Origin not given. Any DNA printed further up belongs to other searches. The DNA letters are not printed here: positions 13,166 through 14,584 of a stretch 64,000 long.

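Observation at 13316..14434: Low-GC membrane-anchored ORF immediately downstream of the hydrolase module: candidate cognate immunity/partner protein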

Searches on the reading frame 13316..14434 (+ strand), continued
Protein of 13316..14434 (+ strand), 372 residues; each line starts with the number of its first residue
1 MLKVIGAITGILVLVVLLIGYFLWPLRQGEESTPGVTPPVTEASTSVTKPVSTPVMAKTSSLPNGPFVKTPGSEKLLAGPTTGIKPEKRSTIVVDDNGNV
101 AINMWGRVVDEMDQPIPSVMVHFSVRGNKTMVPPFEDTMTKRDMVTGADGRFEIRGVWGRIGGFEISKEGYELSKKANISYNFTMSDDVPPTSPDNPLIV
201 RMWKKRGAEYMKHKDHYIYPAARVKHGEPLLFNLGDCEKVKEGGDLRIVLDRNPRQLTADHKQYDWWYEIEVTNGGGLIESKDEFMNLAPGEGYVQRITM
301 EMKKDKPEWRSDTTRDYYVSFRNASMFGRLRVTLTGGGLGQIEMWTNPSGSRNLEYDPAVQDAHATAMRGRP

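Call 36: fold_search(model_id=the predicted structure, library=pdb)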
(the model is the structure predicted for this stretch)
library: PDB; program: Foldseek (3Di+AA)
matches with E <= 10: 1073; with E <= 0.001: 5
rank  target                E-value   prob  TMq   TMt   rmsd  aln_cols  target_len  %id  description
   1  8fia_A                1.3e-04  0.97  0.16  0.05  15.8       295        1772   10  The structure of fly Teneurin self assembly (released 2023-05-03)
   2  2boy_E                3.0e-04  1.00  0.19  0.27  15.5       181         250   18  Crystal structure of 3-ChloroCatechol 1,2-Dioxygenase from Rhodococcus Opacus 1CP (released 2006-08-24)
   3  2boy_B                3.2e-04  1.00  0.20  0.29   7.5       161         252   16  Crystal structure of 3-ChloroCatechol 1,2-Dioxygenase from Rhodococcus Opacus 1CP (released 2006-08-24)
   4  2boy_C                5.4e-04  1.00  0.20  0.29   7.6       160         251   16  Crystal structure of 3-ChloroCatechol 1,2-Dioxygenase from Rhodococcus Opacus 1CP (released 2006-08-24)
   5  6fb3_A                7.0e-04  0.90  0.15  0.05  15.5       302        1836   11  Teneurin 2 Partial Extracellular Domain (released 2018-03-28)
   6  2boy_A                1.3e-03  1.00  0.20  0.29   7.6       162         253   16  Crystal structure of 3-ChloroCatechol 1,2-Dioxygenase from Rhodococcus Opacus 1CP (released 2006-08-24)
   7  2boy_F                1.3e-03  1.00  0.20  0.29   7.5       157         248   16  Crystal structure of 3-ChloroCatechol 1,2-Dioxygenase from Rhodococcus Opacus 1CP (released 2006-08-24)
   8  5hts_E                1.5e-03  0.99  0.20  0.29  17.0       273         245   11  Crystal structure of shaft pilin spaA from Lactobacillus rhamnosus GG - D295N mutant (released 2016-07-20)
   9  3pcd_M                2.4e-03  1.00  0.16  0.25  17.8       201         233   14  PROTOCATECHUATE 3,4-DIOXYGENASE Y447H MUTANT (released 1998-05-27)
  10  3t63_M                2.4e-03  1.00  0.17  0.25  18.1       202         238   15  Axial Ligand Swapping In Double Mutant Maintains Intradiol-cleavage Chemistry in Protocatechuate 3,4-Dioxygenase (released 2012-08-01)
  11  1ykm_B                2.5e-03  1.00  0.16  0.24  17.2       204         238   14  Protocatechuate 3,4-Dioxygenase Y408E mutant (released 2005-08-16)
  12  3t67_M                2.6e-03  1.00  0.16  0.24  18.6       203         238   14  Axial Ligand Swapping In Double Mutant Maintains Intradiol-cleavage Chemistry in Protocatechuate 3,4-Dioxygenase (released 2012-08-01)
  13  2azq                  2.8e-03  1.00  0.18  0.22  13.5       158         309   16  Crystal Structure of Catechol 1,2-Dioxygenase from Pseudomonas arvilla C-1 (released 2005-10-04)
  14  4ilv_B                3.8e-03  1.00  0.18  0.37  15.1       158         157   15  Structure of the dioxygenase domain of SACTE_2871, a novel dioxygenase carbohydrate-binding protein fusion from the ce (released 2013-05-15)
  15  9hfj                  4.0e-03  1.00  0.17  0.70   5.8       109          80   17  Crystal structure of the NTE domain of SusCdex (BT3090) dextran transporter (released 2025-11-26)
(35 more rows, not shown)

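Call 49: search_protein_families(library=pfam, proteins=[P0053, P0062, P0030, P0002], max_evalue=0.01)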
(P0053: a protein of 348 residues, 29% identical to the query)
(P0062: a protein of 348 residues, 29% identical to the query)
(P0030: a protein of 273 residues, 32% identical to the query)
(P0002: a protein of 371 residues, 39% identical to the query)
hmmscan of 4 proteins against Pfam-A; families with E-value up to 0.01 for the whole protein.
P0053 (348 aa): 8 families
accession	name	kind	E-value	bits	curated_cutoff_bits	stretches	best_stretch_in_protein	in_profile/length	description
PF13620.12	CarboxypepD_reg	-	2.1e-11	44.5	32.3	1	98-166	4-68/82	Carboxypeptidase regulatory-like domain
PF20598.4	DUF6795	-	8.7e-07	29.6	27.4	1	101-152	5-55/103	Domain of unknown function (DUF6795)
PF13715.12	CarbopepD_reg_2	-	2.7e-05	24.6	32.2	1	98-162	3-60/88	CarboxypepD_reg-like domain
PF02369.22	Big_1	-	0.00055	20.4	34.9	1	99-140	24-64/93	Bacterial Ig-like domain (group 1)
PF15976.11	CooC_C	-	0.0019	18.6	29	1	87-150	10-63/93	CS1-pili formation C-terminal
PF25020.1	TTR_TEN1-4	-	0.0049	17.2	27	0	98-161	11-68/86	Teneurin TTR-like domain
PF10670.15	DUF4198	-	0.0063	17.1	34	0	104-140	156-193/209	Domain of unknown function (DUF4198)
PF00775.27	Dioxygenase_C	-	0.0093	15.9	27.3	0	92-130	28-66/182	Dioxygenase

P0062 (348 aa): 5 families
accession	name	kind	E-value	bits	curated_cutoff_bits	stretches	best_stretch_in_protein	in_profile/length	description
PF13620.12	CarboxypepD_reg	-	7.9e-11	42.6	32.3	1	97-166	3-68/82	Carboxypeptidase regulatory-like domain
PF13715.12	CarbopepD_reg_2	-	1e-05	25.9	32.2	1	97-160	2-58/88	CarboxypepD_reg-like domain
PF20598.4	DUF6795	-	1.3e-05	25.9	27.4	1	101-170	5-69/103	Domain of unknown function (DUF6795)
PF02369.22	Big_1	-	8.1e-05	23.1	34.9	1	98-140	23-64/93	Bacterial Ig-like domain (group 1)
PF25020.1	TTR_TEN1-4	-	0.00028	21.2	27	1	98-163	11-70/86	Teneurin TTR-like domain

P0030 (273 aa): 5 families
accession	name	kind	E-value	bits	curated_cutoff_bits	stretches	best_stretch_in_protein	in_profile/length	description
PF13620.12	CarboxypepD_reg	-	4.8e-11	43.3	32.3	1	16-84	3-64/82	Carboxypeptidase regulatory-like domain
PF20598.4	DUF6795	-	1e-06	29.4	27.4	1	20-65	5-46/103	Domain of unknown function (DUF6795)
PF02369.22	Big_1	-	0.00037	21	34.9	0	11-83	17-88/93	Bacterial Ig-like domain (group 1)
PF12985.13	DUF3869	-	0.00065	20.3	24.5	0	48-85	30-66/85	Domain of unknown function (DUF3869)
PF13715.12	CarbopepD_reg_2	-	0.0063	17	32.2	0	17-83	3-59/88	CarboxypepD_reg-like domain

P0002 (371 aa): 1 family
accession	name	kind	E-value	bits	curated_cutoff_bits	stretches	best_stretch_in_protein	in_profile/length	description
PF13620.12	CarboxypepD_reg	-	0.00073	20.3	32.3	1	103-150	3-43/82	Carboxypeptidase regulatory-like domain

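Call 50: search_protein_families(library=padloc, proteins=[window:13316-14431:+, P0002], max_evalue=0.1)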
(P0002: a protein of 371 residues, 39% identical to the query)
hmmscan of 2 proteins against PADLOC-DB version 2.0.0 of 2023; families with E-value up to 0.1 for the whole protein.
window:13316-14431:+ (372 aa): 1 family
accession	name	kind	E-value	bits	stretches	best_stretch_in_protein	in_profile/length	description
PDLC04039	PD-T4-6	-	0.023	11.7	1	4-63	385-445/458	-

P0002 (371 aa): 0 families

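Call 51: find_encoding_contigs(protein=P0001, flank=3000, max_places=2)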
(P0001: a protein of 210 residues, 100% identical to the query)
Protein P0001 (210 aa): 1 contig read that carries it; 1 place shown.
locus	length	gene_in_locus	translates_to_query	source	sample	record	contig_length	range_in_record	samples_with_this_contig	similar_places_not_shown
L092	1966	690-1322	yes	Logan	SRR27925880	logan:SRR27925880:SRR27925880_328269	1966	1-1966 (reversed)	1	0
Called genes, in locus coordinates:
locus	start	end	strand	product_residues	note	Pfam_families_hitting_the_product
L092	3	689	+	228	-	?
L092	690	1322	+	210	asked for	PF13620:CarboxypepD_reg (faint)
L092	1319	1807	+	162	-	-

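Call 73: search_solved_structures(query=A1, max_evalue=1)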
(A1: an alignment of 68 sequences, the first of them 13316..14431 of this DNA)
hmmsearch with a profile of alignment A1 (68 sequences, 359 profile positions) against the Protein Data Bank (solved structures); distinct sequences matched with E-value up to 1: 11.
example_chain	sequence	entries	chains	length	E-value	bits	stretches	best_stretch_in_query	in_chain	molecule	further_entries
3e8v_A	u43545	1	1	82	0.0086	18.5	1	99-150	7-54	Possible transglutaminase-family protein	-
9hfj_A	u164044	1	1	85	0.12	14.8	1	91-163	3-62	SusC homolog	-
5k39_B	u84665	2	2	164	0.16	14.3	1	123-164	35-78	Dockerin module from a protein of unknown function | Ig domain protein group 2 domain protein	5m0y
4wi0_B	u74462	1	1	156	0.16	14.3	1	124-166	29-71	Cellulosomal scaffoldin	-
2boy_A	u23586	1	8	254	0.21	13.9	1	87-143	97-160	3-CHLOROCATECHOL 1,2-DIOXYGENASE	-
4u3s_B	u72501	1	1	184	0.22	13.9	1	124-165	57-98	Cellulosomal scaffoldin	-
3hkp_A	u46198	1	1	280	0.43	12.9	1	84-143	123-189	Catechol 1,2-dioxygenase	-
2azq_A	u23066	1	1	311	0.46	12.8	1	97-141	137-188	catechol 1,2-dioxygenase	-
3i4y_A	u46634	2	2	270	0.61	12.4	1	86-143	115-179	Catechol 1,2-dioxygenase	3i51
3hgi_A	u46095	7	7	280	0.63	12.4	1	86-143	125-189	Catechol 1,2-dioxygenase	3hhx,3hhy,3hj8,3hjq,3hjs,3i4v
1dlm_A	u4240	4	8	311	0.77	12.1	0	89-142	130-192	CATECHOL 1,2-DIOXYGENASE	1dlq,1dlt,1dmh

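Call 81: search_protein_representatives(alignment_id=A1)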
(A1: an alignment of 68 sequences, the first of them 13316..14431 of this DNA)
Query: 68 sequences, 359 profile positions. Proteins with E-value up to 0.001 (for the whole library): 32503; up to 1e-10: 10134; up to 1e-30: 2311. The best 150 are listed.
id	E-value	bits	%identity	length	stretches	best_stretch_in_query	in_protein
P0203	1.1e-119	416.2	-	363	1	1-355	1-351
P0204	3.7e-117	407.9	-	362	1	1-356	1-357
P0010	3.7e-115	401.3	-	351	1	1-355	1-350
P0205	3.0e-114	398.3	-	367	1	1-353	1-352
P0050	1.5e-107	376.3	-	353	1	1-356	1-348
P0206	4.4e-106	371.5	-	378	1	1-356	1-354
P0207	1.1e-105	370.1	-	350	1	6-350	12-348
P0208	1.8e-99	349.8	-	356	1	1-355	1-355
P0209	2.2e-99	349.4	-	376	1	1-354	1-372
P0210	2.5e-98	346.0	-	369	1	3-354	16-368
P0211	3.0e-98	345.7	-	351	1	6-355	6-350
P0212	1.3e-97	343.6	-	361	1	1-354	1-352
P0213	1.8e-97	343.1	-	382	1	6-356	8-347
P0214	2.0e-97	343.0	-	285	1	68-353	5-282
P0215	5.9e-97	341.5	-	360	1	1-353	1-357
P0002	6.5e-92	324.9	-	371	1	6-356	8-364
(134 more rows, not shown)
